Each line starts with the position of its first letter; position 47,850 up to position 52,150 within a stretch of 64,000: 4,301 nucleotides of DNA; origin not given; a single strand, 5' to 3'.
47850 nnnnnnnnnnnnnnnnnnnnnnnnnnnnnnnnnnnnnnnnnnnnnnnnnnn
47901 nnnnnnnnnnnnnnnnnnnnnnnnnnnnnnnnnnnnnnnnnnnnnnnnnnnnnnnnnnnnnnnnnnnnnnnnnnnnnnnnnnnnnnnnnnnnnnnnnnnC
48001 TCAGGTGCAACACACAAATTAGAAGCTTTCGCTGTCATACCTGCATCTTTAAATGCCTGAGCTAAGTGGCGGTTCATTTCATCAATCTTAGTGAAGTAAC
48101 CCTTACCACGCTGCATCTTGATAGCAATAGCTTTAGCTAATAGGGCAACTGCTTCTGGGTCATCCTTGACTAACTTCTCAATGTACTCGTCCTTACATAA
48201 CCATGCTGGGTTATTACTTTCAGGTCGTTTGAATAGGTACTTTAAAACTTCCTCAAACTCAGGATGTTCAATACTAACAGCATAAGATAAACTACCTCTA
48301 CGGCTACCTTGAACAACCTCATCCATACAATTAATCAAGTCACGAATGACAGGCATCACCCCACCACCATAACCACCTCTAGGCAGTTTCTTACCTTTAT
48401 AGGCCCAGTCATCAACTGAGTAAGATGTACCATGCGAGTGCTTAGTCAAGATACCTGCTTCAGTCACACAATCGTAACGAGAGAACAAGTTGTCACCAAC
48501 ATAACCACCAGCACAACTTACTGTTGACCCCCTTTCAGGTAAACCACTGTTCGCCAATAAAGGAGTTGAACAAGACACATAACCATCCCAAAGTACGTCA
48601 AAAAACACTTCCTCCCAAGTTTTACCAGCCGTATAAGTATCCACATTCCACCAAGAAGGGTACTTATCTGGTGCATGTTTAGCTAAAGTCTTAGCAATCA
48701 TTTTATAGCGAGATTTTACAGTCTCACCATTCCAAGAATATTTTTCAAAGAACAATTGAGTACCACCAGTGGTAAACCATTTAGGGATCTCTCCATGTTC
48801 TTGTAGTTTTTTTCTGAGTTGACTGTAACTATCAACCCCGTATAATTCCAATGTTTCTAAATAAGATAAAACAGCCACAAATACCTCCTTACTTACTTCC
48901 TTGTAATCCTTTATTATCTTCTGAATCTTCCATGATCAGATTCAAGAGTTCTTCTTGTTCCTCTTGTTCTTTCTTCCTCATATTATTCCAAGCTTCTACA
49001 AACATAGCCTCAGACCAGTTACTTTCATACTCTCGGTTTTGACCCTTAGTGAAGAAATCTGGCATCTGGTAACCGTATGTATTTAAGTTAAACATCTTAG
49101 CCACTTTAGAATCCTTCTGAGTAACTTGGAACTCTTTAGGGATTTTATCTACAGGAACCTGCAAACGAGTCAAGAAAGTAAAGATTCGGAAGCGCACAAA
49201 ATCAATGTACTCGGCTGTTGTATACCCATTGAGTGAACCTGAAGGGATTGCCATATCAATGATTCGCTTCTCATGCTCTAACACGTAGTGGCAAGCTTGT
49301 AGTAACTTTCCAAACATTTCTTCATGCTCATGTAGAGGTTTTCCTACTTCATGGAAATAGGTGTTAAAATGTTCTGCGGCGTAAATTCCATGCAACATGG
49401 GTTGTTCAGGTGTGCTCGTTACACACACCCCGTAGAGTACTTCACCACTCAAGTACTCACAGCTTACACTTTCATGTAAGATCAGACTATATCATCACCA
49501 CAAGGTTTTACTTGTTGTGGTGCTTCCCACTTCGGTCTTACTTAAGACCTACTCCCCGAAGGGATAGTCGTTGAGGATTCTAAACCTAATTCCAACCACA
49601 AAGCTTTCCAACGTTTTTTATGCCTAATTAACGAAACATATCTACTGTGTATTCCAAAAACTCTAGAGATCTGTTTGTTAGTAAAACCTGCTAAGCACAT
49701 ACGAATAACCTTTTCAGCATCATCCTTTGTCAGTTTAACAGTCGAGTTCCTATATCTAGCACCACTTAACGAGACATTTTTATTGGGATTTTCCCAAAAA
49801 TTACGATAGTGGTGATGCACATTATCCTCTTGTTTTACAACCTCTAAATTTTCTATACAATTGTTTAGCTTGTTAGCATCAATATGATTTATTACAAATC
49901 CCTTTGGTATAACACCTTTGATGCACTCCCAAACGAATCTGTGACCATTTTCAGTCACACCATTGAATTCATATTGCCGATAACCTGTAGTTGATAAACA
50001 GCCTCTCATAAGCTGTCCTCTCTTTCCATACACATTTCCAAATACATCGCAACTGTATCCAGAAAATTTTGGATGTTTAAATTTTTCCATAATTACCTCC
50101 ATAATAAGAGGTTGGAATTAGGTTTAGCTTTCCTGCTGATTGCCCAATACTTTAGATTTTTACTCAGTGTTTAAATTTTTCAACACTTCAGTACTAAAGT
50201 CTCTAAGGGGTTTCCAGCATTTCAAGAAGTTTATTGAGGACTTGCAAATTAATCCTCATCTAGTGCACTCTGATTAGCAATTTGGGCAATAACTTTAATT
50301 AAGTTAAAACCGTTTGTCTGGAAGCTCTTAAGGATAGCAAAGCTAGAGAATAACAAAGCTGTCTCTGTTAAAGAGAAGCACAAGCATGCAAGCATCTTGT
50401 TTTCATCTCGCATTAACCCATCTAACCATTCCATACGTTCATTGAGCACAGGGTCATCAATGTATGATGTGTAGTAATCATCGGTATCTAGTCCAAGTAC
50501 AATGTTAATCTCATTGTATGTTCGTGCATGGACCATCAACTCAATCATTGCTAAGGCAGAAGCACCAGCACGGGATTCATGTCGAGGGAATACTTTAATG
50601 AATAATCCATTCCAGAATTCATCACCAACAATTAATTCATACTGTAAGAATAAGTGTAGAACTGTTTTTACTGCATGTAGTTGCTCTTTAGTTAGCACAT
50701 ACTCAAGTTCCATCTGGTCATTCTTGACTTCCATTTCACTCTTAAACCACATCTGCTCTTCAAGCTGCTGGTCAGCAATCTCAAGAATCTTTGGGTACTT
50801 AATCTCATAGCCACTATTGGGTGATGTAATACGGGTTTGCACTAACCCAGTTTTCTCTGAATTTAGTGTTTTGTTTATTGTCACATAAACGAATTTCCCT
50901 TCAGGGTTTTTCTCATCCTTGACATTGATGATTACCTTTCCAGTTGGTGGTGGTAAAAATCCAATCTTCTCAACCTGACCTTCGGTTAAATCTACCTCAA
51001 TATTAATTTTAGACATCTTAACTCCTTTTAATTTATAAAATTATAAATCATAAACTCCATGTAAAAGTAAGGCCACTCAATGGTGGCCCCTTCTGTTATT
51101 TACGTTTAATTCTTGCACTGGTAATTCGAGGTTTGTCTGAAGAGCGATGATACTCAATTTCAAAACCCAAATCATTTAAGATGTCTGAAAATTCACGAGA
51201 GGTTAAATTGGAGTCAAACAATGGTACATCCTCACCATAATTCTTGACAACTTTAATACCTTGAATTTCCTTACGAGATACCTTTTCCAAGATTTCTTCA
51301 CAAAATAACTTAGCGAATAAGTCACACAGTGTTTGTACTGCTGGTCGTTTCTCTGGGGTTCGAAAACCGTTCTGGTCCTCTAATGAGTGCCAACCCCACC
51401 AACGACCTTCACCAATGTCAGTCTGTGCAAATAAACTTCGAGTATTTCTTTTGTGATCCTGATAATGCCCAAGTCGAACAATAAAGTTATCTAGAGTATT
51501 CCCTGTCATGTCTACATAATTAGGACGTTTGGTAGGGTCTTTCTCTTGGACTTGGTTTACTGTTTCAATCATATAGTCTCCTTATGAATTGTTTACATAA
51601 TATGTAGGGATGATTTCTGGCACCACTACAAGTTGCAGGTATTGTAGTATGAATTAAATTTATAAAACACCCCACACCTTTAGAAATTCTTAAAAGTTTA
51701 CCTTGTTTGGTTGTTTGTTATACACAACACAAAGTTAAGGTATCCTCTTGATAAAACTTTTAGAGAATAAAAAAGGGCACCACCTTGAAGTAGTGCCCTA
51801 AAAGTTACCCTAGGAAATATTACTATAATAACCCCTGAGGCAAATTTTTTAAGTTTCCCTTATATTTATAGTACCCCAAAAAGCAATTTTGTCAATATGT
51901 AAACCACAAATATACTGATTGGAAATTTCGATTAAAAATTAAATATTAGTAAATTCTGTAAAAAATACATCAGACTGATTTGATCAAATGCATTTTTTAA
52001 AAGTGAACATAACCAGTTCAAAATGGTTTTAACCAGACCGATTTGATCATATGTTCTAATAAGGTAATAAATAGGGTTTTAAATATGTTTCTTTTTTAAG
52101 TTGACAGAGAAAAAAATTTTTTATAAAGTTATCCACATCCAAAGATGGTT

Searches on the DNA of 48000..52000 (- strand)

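Call 4: search_rna_families(source=window, start=48000, end=52000, threshold=evalue, max_evalue=1, show_alignments=3)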
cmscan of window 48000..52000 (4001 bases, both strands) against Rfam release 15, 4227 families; matches with E-value up to 1: 3.
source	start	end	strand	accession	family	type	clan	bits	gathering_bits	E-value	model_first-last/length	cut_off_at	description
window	49463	49693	-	RF00028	Intron_gpI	Intron;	-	43.6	50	5e-09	1-253/253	no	Group I catalytic intron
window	51768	51808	-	RF01489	sbrA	Gene; sRNA;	-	26.2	45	0.023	1-71/71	no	Listeria sRNA sbrA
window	51760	51836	-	RF00519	suhB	Gene; sRNA;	CL00108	24.5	41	0.055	1-77/77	no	Makes More Granules Regulator RNA (mmgR)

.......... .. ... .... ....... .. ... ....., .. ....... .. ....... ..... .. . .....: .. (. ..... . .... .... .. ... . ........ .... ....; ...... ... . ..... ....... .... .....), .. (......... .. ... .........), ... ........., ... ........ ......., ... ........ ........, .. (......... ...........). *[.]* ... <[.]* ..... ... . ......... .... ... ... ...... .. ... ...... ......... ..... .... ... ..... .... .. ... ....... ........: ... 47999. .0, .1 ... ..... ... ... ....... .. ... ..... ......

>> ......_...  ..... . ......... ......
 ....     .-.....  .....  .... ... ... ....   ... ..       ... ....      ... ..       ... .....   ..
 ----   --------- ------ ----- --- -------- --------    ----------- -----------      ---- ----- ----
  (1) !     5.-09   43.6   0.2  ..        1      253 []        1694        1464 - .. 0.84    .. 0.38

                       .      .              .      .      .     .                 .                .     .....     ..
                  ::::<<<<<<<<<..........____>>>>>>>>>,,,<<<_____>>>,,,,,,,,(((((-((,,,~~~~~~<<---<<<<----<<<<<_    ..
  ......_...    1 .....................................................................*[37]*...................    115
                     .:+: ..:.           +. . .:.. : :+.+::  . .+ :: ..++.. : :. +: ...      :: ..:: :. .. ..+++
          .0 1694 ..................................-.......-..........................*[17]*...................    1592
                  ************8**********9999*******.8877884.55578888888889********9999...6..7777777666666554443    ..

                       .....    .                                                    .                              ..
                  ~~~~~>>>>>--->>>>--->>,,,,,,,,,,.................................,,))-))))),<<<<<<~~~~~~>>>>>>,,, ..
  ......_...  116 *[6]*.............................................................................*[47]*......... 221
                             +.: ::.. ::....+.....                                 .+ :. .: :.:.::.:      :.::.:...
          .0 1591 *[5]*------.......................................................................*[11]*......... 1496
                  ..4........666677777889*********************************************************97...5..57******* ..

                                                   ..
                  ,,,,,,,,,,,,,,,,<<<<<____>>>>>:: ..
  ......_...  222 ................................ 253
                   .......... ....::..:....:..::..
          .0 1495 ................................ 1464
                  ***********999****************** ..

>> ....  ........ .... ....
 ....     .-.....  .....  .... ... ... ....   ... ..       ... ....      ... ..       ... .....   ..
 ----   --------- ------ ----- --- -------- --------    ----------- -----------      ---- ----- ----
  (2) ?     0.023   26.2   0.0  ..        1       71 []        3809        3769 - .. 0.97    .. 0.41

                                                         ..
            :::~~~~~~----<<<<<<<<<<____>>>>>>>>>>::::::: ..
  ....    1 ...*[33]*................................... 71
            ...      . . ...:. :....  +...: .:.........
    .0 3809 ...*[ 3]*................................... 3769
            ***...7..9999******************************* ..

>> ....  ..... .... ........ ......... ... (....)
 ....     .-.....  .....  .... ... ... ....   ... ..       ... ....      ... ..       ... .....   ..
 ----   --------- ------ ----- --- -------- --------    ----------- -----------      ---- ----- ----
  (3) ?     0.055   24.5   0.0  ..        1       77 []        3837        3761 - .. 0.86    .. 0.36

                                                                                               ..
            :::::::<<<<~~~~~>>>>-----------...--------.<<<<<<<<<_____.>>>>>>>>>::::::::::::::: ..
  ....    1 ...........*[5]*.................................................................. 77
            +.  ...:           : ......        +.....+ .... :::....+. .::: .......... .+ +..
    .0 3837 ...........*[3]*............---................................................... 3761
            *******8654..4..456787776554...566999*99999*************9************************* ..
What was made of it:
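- Checked: The nrdB copy scores only 43.6 bits because of its ORF (call 4).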

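Call 8: search_dna_similar(query=window:48800-51100:-, collection=phages, mode=distant, max_rows=30)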
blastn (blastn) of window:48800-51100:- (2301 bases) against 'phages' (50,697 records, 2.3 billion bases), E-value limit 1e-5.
Records with a match: 68; places in all: 69; records where one place covers at least 80% of the query: 1.
Best place of each record, by identity: 95-99% 5; 60-80% 63.
By first word of the organism name: Pseudomonas 58; Acinetobacter 6; Pseudoalteromonas 2; Pectobacterium 1; Vibrio 1.
By host as written in the record: Pseudomonas syringae pv. actinidiae 18; Pseudomonas syringae pv. porri LMG 28495 8; Pseudomonas putida KT2440 and Paw85 5; - 4; Acinetobacter baumannii 3; Pseudomonas sp. 3; Pseudomonas syringae 2; Pseudomonas fluorescens SA1 2; and 19 more.
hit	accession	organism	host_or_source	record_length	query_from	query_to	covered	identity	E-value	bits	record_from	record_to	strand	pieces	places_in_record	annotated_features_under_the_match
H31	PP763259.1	Acinetobacter phage Ab15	Acinetobacter baumannii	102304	1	2301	82%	98.5%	0e+0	3295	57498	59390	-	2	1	ribonucleoside diphosphate reductase small subunit (x2) | hypothetical protein (x2) | ribonucleotide reductase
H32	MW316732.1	Acinetobacter phage Herod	Acinetobacter baumannii strain KZ-1096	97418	1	2301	76%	98.5%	0e+0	3045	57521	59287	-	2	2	putative ribonucleotide-diphosphate reductase beta subunit | ribonucleotide reductase of class Ia beta subunit | ribonucleoside-diphosphate reductase | hypothetical protein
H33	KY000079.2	Acinetobacter phage AM24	Acinetobacter baumannii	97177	1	2301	63%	97.9%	0e+0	2465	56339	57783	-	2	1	ribonucleotide reductase of class Ia beta subunit | ribonucleotide reductase of class Ia alpha subunit | hypothetical protein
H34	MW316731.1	Acinetobacter phage Mithridates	Acinetobacter baumannii strain LUH 5533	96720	1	2301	63%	97.7%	0e+0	2452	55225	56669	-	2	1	ribonucleotide reductase of class Ia beta subunit | ribonucleoside-diphosphate reductase | hypothetical protein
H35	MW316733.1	Acinetobacter phage Bestia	Acinetobacter baumannii strain KZ-1098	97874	1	2301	63%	97.7%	0e+0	2452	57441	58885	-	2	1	ribonucleotide reductase of class Ia beta subunit | ribonucleoside-diphosphate reductase | hypothetical protein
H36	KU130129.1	Pseudomonas phage vB_PsyM_KIL4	Pseudomonas syringae pv. porri LMG 28495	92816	304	1578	36%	66.2%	4e-23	183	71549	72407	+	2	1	putative ribonucleotide-diphosphate reductase beta subunit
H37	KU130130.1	Pseudomonas phage vB_PsyM_KIL5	Pseudomonas syringae pv. porri LMG 28495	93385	304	1578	36%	66.2%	4e-23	183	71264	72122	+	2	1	putative ribonucleotide-diphosphate reductase beta subunit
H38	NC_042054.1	Pseudomonas phage vB_PsyM_KIL4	Pseudomonas syringae pv. porri LMG 28495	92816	304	1578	36%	66.2%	4e-23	183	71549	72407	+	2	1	ribonucleotide reductase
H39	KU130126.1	Pseudomonas phage vB_PsyM_KIL1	Pseudomonas syringae pv. porri LMG 28495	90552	304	1578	33%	66.5%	1e-23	185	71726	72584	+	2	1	putative ribonucleotide-diphosphate reductase beta subunit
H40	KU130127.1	Pseudomonas phage vB_PsyM_KIL2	Pseudomonas syringae pv. porri LMG 28495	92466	304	1578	33%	66.5%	1e-23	185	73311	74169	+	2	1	putative ribonucleotide-diphosphate reductase beta subunit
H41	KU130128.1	Pseudomonas phage vB_PsyM_KIL3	Pseudomonas syringae pv. porri LMG 28495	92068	304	1578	33%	66.5%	1e-23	185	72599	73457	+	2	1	putative ribonucleotide-diphosphate reductase beta subunit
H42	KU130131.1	Pseudomonas phage vB_PsyM_KIL3b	Pseudomonas syringae pv. porri LMG 28495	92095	304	1578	33%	66.5%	1e-23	185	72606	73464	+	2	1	putative ribonucleotide-diphosphate reductase beta subunit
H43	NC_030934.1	Pseudomonas phage vB_PsyM_KIL1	Pseudomonas syringae pv. porri LMG 28495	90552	304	1578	33%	66.5%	1e-23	185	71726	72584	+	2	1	ribonucleotide reductase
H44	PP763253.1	Acinetobacter phage Ab1-TPeters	Acinetobacter baumannii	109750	236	2077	28%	72.6%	4e-73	361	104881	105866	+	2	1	ribonucleoside diphosphate reductase small subunit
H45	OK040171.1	Pseudomonas phage PHB09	Pseudomonas syringae pv. actinidiae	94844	304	798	22%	65.9%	6e-21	110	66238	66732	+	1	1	ribonucleotide reductase of class Ia (aerobic), beta subunit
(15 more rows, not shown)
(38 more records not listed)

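Call 14: get_annotated_region(hit=H31, flank=800)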
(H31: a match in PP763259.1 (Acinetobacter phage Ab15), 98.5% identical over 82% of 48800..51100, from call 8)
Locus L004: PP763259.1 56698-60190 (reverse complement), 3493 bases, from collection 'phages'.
description: Acinetobacter phage Ab15, complete genome.
organism: Acinetobacter phage Ab15 (NCBI taxid 3142672)
taxonomy: Viruses; Duplodnaviria; Heunggongvirae; Uroviricota; Caudoviricetes
host: Acinetobacter baumannii; source: -; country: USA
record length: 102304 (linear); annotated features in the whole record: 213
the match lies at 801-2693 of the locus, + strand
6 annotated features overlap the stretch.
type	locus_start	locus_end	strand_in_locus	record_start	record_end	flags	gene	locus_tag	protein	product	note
CDS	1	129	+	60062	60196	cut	-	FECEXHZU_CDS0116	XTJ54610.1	hypothetical protein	-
CDS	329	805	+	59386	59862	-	-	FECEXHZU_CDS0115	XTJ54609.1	hypothetical protein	-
CDS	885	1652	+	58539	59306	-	-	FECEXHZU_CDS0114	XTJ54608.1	ribonucleoside diphosphate reductase small subunit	-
CDS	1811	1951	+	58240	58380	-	-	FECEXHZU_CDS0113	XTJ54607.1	hypothetical protein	-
CDS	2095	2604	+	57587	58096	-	-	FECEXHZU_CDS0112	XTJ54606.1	ribonucleoside diphosphate reductase small subunit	-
CDS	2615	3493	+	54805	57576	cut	-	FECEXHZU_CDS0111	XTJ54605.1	ribonucleotide reductase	-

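Call 15: get_annotated_region(hit=H32, flank=800)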
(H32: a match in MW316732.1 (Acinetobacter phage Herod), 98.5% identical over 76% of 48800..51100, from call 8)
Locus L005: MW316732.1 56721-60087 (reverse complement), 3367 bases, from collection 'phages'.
description: Acinetobacter phage Herod, complete genome.
organism: Acinetobacter phage Herod (NCBI taxid 2801402)
taxonomy: Viruses; Duplodnaviria; Heunggongvirae; Uroviricota; Caudoviricetes
host: Acinetobacter baumannii strain KZ-1096; source: sewage water; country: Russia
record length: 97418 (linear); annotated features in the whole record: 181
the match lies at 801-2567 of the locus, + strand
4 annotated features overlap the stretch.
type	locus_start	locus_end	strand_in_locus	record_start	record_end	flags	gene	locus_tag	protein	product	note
CDS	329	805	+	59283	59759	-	-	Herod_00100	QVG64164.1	hypothetical protein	-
CDS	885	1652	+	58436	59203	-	-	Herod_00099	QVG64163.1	putative ribonucleotide-diphosphate reductase beta subunit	-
CDS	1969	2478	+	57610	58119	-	-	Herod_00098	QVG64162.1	ribonucleotide reductase of class Ia beta subunit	-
CDS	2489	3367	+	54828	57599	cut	-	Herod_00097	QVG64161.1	ribonucleoside-diphosphate reductase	-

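Call 16: get_annotated_region(hit=H33, flank=800)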
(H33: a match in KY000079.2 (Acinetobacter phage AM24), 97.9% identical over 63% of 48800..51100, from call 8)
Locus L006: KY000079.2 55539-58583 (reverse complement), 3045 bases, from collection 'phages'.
description: Acinetobacter phage AM24, complete genome.
organism: Acinetobacter phage AM24 (NCBI taxid 1913571)
taxonomy: Viruses; Duplodnaviria; Heunggongvirae; Uroviricota; Caudoviricetes
host: Acinetobacter baumannii; source: -; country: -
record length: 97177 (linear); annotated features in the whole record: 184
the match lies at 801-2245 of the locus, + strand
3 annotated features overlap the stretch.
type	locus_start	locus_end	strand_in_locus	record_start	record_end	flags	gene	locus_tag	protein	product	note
CDS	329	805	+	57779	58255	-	-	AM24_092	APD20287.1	hypothetical protein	-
CDS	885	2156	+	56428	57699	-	-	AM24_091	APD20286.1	ribonucleotide reductase of class Ia beta subunit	-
CDS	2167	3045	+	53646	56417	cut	-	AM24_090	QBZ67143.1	ribonucleotide reductase of class Ia alpha subunit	-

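Call 22: search_dna_similar(query=L005:1650-1971:+, collection=phages, mode=distant, max_rows=40, max_evalue=0.0001)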
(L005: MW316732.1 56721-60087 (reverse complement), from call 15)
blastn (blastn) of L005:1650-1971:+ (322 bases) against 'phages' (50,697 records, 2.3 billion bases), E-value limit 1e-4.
Records with a match: 47; places in all: 54; records where one place covers at least 80% of the query: 2.
Best place of each record, by identity: >=99% 2; 80-90% 21; 60-80% 24.
By first word of the organism name: Pseudomonas 10; Staphylococcus 7; Salmonella 4; Bacillus 4; Vibrio 4; Escherichia 4; Serratia 3; Aeromonas 3; Acinetobacter 2; Pseudoalteromonas 2; and 4 more.
By host as written in the record: Pseudomonas syringae pv. porri LMG 28495 8; - 6; Aeromonas hydrophila ATCC 7966 3; Serratia marcescens wk2050 2; Salmonella enterica 2; Staphylococcus aureus 2; Pseudomonas aeruginosa strain PAO1 2; Pseudoalteromonas sp. 2; and 17 more.
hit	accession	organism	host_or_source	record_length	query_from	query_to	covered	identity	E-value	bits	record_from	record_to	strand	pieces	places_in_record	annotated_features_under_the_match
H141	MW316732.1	Acinetobacter phage Herod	Acinetobacter baumannii strain KZ-1096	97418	1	322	100%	100.0%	4e-164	581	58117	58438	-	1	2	ribonucleotide reductase of class Ia beta subunit | putative ribonucleotide-diphosphate reductase beta subunit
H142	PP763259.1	Acinetobacter phage Ab15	Acinetobacter baumannii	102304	1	322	96%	99.4%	4e-88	552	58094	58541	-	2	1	hypothetical protein | ribonucleoside diphosphate reductase small subunit (x2)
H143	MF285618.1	Serratia phage vB_SmaM_ 2050HW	Serratia marcescens wk2050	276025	21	199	56%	69.6%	1e-5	56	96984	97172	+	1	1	none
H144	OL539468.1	Serratia phage vB_SmaM_Haymo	Serratia marcescens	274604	21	199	56%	69.6%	1e-5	56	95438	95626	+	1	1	none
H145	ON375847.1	Pectobacterium phage vB_ParM-25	Pectobacterium aroidearum strain MO46a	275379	21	199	56%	69.6%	1e-5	56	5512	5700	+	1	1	none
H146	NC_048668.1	Serratia phage vB_SmaM_ 2050HW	Serratia marcescens wk2050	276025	21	199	56%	69.6%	1e-5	56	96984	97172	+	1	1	none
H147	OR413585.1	Salmonella phage SPLA5c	Salmonella enterica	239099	106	235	40%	72.8%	1e-5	55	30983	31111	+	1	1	none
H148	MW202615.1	Caudoviricetes sp.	Manatee Spring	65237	34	153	37%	75.6%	4e-12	78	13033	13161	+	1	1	hypothetical protein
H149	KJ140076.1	Staphylococcus phage DW2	Staphylococcus aureus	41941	28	153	39%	71.2%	3e-8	65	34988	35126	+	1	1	similar to tail tip hydrolase; coding region may be disrupted by ...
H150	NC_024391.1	Staphylococcus phage DW2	Staphylococcus aureus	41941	28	153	39%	71.2%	3e-8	65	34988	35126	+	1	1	similar to tail tip hydrolase; coding region may be disrupted by ...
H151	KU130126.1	Pseudomonas phage vB_PsyM_KIL1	Pseudomonas syringae pv. porri LMG 28495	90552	10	125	36%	74.0%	1e-6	60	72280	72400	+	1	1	putative ribonucleotide-diphosphate reductase beta subunit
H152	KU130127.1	Pseudomonas phage vB_PsyM_KIL2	Pseudomonas syringae pv. porri LMG 28495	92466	10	125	36%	74.0%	1e-6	60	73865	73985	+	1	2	putative ribonucleotide-diphosphate reductase beta subunit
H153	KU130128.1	Pseudomonas phage vB_PsyM_KIL3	Pseudomonas syringae pv. porri LMG 28495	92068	10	125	36%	74.0%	1e-6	60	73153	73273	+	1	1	putative ribonucleotide-diphosphate reductase beta subunit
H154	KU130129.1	Pseudomonas phage vB_PsyM_KIL4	Pseudomonas syringae pv. porri LMG 28495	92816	10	125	36%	74.0%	1e-6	60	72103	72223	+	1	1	putative ribonucleotide-diphosphate reductase beta subunit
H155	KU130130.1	Pseudomonas phage vB_PsyM_KIL5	Pseudomonas syringae pv. porri LMG 28495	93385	10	125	36%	74.0%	1e-6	60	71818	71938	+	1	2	putative ribonucleotide-diphosphate reductase beta subunit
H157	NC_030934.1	Pseudomonas phage vB_PsyM_KIL1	Pseudomonas syringae pv. porri LMG 28495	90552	10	125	36%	74.0%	1e-6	60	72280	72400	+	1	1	ribonucleotide reductase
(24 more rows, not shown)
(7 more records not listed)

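Call 24: get_annotated_region(hit=H157, flank=1500)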
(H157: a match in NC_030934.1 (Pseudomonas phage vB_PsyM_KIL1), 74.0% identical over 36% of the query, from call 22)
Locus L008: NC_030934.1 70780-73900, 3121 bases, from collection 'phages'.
description: Pseudomonas phage vB_PsyM_KIL1, complete genome.
organism: Pseudomonas phage vB_PsyM_KIL1 (NCBI taxid 1777065)
taxonomy: Viruses; Duplodnaviria; Heunggongvirae; Uroviricota; Caudoviricetes; Flaumdravirus; Flaumdravirus KIL4
host: Pseudomonas syringae pv. porri LMG 28495; source: -; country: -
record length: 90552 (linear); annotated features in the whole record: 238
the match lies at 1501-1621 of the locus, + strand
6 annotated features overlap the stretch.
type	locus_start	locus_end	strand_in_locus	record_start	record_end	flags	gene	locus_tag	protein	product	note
CDS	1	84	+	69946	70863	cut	-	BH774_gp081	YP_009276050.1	putative thymidylate synthase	-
CDS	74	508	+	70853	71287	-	-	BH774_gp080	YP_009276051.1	HNH endonuclease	-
regulatory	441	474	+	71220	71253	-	-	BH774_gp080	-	promoter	-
CDS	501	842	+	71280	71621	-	-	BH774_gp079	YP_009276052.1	thymidylate synthase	-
CDS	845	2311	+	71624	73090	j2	-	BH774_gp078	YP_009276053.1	ribonucleotide reductase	-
CDS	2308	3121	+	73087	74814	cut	-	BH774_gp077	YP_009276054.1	ribonucleotide reductase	-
